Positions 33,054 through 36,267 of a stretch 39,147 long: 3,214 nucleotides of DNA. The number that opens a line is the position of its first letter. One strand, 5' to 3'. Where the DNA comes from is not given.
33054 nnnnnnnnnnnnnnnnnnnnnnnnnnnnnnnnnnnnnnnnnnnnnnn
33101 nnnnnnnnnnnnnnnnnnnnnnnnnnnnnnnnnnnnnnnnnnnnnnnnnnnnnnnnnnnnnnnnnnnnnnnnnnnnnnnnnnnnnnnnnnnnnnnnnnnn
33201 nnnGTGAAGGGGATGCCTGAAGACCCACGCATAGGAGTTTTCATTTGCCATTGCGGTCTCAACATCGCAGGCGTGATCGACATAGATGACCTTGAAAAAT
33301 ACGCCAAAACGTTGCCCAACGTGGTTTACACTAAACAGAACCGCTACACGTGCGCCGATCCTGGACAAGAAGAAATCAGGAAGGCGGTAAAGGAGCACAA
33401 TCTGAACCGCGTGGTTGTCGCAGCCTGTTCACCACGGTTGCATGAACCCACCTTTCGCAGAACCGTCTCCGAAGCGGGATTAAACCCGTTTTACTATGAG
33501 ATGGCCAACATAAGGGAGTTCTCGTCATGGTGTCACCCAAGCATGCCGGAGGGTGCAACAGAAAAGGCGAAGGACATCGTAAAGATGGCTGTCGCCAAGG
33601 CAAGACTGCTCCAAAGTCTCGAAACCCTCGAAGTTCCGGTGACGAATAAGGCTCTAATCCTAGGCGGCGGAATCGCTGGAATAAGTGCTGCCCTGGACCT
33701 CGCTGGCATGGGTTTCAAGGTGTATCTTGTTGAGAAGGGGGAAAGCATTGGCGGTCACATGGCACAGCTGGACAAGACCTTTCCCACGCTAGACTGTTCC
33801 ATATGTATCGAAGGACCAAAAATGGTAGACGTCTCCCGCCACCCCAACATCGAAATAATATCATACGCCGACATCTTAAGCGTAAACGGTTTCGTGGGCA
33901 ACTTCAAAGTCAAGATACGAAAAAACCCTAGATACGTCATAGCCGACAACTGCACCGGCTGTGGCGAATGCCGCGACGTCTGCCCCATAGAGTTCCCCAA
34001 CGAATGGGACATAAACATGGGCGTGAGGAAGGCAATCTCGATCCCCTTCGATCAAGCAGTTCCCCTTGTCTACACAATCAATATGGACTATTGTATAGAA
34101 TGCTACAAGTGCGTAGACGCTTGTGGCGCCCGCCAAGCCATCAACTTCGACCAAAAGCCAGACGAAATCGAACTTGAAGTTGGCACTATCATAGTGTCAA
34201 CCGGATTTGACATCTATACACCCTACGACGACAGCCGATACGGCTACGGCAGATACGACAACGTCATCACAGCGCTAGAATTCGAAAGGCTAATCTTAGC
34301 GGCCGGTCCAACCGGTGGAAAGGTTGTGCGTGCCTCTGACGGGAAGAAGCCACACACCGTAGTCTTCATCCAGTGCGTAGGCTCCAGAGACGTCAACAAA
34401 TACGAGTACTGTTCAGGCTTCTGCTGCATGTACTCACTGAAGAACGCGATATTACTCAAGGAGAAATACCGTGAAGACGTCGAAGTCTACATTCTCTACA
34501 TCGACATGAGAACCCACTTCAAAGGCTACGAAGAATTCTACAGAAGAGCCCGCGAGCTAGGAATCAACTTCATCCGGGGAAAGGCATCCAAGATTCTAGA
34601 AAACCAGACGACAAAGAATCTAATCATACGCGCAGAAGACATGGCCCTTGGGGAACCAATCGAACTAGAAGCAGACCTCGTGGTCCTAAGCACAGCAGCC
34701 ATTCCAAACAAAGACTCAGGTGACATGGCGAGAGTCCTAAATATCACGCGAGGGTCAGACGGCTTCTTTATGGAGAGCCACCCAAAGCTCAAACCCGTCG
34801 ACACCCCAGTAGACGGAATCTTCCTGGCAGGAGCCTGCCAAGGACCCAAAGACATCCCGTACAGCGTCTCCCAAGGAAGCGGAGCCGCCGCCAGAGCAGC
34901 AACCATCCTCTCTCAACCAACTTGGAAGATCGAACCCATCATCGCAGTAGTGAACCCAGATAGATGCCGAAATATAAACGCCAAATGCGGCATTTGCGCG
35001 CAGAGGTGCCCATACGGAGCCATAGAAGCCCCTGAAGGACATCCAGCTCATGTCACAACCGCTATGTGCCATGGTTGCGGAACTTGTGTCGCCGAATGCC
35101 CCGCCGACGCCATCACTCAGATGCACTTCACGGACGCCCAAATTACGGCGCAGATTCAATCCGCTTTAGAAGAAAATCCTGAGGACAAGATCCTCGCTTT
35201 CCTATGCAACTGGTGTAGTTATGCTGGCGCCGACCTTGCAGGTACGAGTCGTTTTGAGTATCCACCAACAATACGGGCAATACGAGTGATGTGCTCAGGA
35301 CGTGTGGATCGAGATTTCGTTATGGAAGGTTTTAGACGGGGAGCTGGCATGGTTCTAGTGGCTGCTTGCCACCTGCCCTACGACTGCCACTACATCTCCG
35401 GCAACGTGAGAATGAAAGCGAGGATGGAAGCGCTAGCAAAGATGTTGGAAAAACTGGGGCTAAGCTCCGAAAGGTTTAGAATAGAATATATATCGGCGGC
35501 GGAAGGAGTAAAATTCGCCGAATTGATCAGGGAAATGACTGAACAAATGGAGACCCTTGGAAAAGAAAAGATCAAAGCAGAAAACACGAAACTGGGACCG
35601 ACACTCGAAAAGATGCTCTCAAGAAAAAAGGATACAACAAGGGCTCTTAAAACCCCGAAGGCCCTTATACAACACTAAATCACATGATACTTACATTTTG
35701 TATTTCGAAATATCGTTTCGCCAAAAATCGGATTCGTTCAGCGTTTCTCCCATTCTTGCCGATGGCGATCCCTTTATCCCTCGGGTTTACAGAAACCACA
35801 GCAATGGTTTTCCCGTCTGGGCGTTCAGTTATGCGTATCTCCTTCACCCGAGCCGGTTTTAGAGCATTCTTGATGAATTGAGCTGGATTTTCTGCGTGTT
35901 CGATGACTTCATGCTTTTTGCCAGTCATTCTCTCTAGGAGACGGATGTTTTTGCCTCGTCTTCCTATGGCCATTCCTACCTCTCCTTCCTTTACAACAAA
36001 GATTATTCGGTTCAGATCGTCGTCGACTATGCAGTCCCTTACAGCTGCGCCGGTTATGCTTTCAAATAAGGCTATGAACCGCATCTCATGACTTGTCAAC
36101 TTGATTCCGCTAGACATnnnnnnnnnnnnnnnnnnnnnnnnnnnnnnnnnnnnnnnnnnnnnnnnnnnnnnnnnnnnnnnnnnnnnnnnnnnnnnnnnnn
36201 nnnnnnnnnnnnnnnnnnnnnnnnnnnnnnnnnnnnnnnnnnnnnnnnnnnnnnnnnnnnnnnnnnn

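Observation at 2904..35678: Extreme concentration of HdrA/MvhD modules: seven HdrA flavin modules and six MvhD domains, but only two HdrBC pairs, in about 33 kb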

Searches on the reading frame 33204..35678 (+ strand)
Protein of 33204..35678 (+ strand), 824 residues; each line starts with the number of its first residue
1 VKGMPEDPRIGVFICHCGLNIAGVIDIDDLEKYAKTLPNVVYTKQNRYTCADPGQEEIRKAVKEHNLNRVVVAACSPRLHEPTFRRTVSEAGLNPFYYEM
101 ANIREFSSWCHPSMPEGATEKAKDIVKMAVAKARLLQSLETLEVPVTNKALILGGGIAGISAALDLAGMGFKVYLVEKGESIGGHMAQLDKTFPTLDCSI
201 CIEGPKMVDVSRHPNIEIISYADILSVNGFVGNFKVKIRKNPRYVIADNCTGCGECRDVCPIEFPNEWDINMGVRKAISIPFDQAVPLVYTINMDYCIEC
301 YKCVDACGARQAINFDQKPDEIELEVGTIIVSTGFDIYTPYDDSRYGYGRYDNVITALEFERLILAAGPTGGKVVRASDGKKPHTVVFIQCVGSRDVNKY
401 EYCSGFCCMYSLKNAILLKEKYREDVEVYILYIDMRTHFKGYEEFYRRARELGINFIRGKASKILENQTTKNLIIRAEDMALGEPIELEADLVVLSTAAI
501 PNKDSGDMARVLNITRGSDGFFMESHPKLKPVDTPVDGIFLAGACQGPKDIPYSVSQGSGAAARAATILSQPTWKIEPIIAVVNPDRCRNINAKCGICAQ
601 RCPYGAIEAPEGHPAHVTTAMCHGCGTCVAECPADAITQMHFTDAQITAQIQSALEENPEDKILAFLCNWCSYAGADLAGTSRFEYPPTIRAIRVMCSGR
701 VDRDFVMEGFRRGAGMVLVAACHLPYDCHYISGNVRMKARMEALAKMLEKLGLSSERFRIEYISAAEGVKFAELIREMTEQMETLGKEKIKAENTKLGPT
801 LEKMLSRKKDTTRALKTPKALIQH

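Call 5: search_protein_families(library=pfam, proteins=[window:33204-35678:+], max_evalue=0.001)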
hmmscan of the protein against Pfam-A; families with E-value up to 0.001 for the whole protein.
window:33204-35678:+ (824 aa): 20 families
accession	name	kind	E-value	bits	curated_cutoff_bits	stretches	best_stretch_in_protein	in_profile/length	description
PF02662.21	FlpD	-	1.2e-46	158.1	22.3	1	663-786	1-123/123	Methyl-viologen-reducing hydrogenase, delta subunit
PF00037.32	Fer4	-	1.5e-16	59.9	21.1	2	619-638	5-24/24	4Fe-4S binding domain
PF14697.11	Fer4_21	-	3.1e-13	50.1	35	2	581-638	1-58/59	4Fe-4S dicluster domain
PF12837.12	Fer4_6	-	4.3e-13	48.9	25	1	616-637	3-24/24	4Fe-4S binding domain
PF13187.11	Fer4_9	-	1.5e-12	47.8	27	2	594-637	4-52/52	4Fe-4S dicluster domain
PF13237.11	Fer4_10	-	1.1e-11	44.9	25.5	2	582-633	3-53/53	4Fe-4S dicluster domain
PF13484.11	Fer4_16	-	2.1e-11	44.9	30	0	622-658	2-39/66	4Fe-4S double cluster binding domain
PF12838.12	Fer4_7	-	1.6e-10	41.7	27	1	594-636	4-52/52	4Fe-4S dicluster domain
PF07992.20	Pyr_redox_2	-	4.8e-09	36.5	26.1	1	150-186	3-39/291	Pyridine nucleotide-disulphide oxidoreductase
PF12800.12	Fer4_4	-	2.1e-08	34.2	24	0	248-261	2-15/17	4Fe-4S binding domain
PF25160.1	LdpA_Fe-S-bd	-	3e-08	33.8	27.6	1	598-640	9-46/49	LdpA Fe-S cluster-binding domain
PF13183.11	Fer4_8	-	4.8e-07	30.7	27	0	247-307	2-64/68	4Fe-4S dicluster domain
PF13450.12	NAD_binding_8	-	4.8e-07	30.4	21.9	1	152-188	1-37/68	NAD(P)-binding Rossmann-like domain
PF12797.12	Fer4_2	-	6.7e-07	29.3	24.5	1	244-261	4-21/22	4Fe-4S binding domain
PF01266.30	DAO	-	1.2e-06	28.7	27.9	1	150-184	2-36/353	FAD dependent oxidoreductase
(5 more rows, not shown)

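Call 60: search_protein_families(library=ncbifam, proteins=[window:33204-35678:+], max_evalue=1e-8)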
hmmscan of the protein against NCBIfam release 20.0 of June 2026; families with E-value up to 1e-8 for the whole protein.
window:33204-35678:+ (824 aa): 11 families
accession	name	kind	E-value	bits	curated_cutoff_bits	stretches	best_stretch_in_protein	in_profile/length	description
NF040770.1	hetero_SS_HdrA2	exception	0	1093.1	1100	1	9-789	1-775/777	CoB-CoM heterodisulfide reductase HdrA2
NF041778.1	hetero_SS_HdrA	equivalog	2.4e-198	660.6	1400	1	10-719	8-712/771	ferredoxin:CoB-CoM heterodisulfide reductase subunit HdrA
NF041891.1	hdrA_Methbact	equivalog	4.2e-190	633.7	1300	1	9-775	2-751/762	ferredoxin:CoB-CoM heterodisulfide reductase subunit HdrA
NF045873.1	F420_non_VhuD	exception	5.7e-34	117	215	1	662-792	3-132/132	F420-non-reducing hydrogenase iron-sulfur subunit VhuD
NF058577.1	FdxA_fam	equivalog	3.2e-12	46.4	65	0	594-636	11-52/52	4Fe-4S ferredoxin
NF038196.1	ferrodoxin_EFR1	subfamily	7.7e-12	45.8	75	0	593-639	187-231/242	EFR1 family ferrodoxin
TIGR02700.1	flavo_MJ0208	hypoth_equivalog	4.2e-10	39.3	251.35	0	592-639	150-196/234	dihydromethanopterin reductase (acceptor)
TIGR01944.1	rnfB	subfamily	4.9e-10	39.3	68.7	0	576-652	103-175/190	RnfABCDGE type electron transport complex subunit B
NF009410.0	PRK12771.1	subfamily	7.4e-10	38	516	0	143-186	134-177/566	NAD(P)-binding protein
NF005503.0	PRK07118.1-2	equivalog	9e-10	38.3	252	0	584-638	132-185/292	RnfABCDGE type electron transport complex subunit B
NF007204.0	PRK09625.1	equivalog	2.3e-09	37.4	125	0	581-659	54-125/133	pyruvate flavodoxin oxidoreductase subunit delta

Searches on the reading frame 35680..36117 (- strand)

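Call 5: search_protein_families(library=pfam, proteins=[window:35680-36117:-], max_evalue=0.001)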
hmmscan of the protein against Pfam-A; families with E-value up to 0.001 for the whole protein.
window:35680-36117:- (145 aa): 5 families
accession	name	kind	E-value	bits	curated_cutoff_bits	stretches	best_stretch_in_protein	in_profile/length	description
PF07650.23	KH_2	-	1.1e-18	67.2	22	2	16-74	5-63/78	KH domain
PF13184.12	KH_5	-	2.2e-14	53.8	27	1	36-96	3-69/69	NusA-like KH domain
PF13083.13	KH_KhpA-B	-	9.9e-10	38.6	32.1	1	80-137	2-62/73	KhpA/KhpB, KH domain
PF23095.1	KH_NusA_C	-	1.5e-05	25.3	34.2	0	106-127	1-22/59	Transcription termination/antitermination protein NusA, KH domain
PF00013.35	KH_1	-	5.5e-05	23.3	21.5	0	40-73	4-37/66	KH domain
